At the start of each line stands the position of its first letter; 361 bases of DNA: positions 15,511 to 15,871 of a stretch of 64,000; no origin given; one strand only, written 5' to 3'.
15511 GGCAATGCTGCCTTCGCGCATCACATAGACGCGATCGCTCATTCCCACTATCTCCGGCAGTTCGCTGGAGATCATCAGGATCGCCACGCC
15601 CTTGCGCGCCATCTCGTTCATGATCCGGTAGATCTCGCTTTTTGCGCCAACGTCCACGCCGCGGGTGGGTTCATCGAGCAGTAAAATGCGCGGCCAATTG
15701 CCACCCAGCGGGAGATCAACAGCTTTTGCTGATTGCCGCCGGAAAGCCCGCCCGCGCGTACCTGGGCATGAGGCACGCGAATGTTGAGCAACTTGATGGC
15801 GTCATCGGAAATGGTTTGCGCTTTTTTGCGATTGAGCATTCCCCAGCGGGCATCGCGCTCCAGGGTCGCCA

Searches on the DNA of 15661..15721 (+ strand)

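Call 34: search_dna_similar(query=window:15661-15721:+, collection=ecoli_genomes, mode=near, max_rows=8)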
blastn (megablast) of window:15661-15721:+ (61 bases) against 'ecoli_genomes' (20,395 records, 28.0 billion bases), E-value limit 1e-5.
Records with a match: 110; places in all: 110; records where one place covers at least 80% of the query: 110.
Genomes with a match: 110 of 5426; with a place that covers at least 80% of the query: 110. Places per genome that has any: lowest 1, median 1, highest 1. On chromosomes: 110 places; on plasmids: 0.
Best place of each record, by identity: 95-99% 110.
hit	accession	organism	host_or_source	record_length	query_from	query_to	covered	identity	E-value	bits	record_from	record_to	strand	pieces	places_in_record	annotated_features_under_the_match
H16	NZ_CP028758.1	Escherichia coli strain A16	Otter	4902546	1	61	100%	98.4%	2e-21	108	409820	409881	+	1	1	sugar ABC transporter ATP-binding protein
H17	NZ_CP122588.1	Escherichia coli strain ETEC6335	Sus scrofa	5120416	1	61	100%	98.4%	2e-21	108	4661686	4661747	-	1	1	sugar ABC transporter ATP-binding protein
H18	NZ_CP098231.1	Escherichia coli strain XJ34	bovine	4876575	1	61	100%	98.4%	2e-21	108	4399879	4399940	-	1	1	sugar ABC transporter ATP-binding protein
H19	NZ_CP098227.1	Escherichia coli strain XJ6-3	bovine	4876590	1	61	100%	98.4%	2e-21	108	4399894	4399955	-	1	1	sugar ABC transporter ATP-binding protein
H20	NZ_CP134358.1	Escherichia coli strain TUM13936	Homo sapiens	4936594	1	61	100%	98.4%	2e-21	108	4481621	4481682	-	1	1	sugar ABC transporter ATP-binding protein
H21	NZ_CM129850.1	Escherichia coli strain TB06051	fresh water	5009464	1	61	100%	98.4%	2e-21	108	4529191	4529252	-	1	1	sugar ABC transporter ATP-binding protein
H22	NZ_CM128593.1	Escherichia coli strain 100416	Homo sapiens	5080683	1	61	100%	98.4%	2e-21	108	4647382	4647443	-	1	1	sugar ABC transporter ATP-binding protein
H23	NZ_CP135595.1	Escherichia coli strain GDSC2227PM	vegetable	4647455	1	61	100%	98.4%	2e-21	108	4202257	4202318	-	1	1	sugar ABC transporter ATP-binding protein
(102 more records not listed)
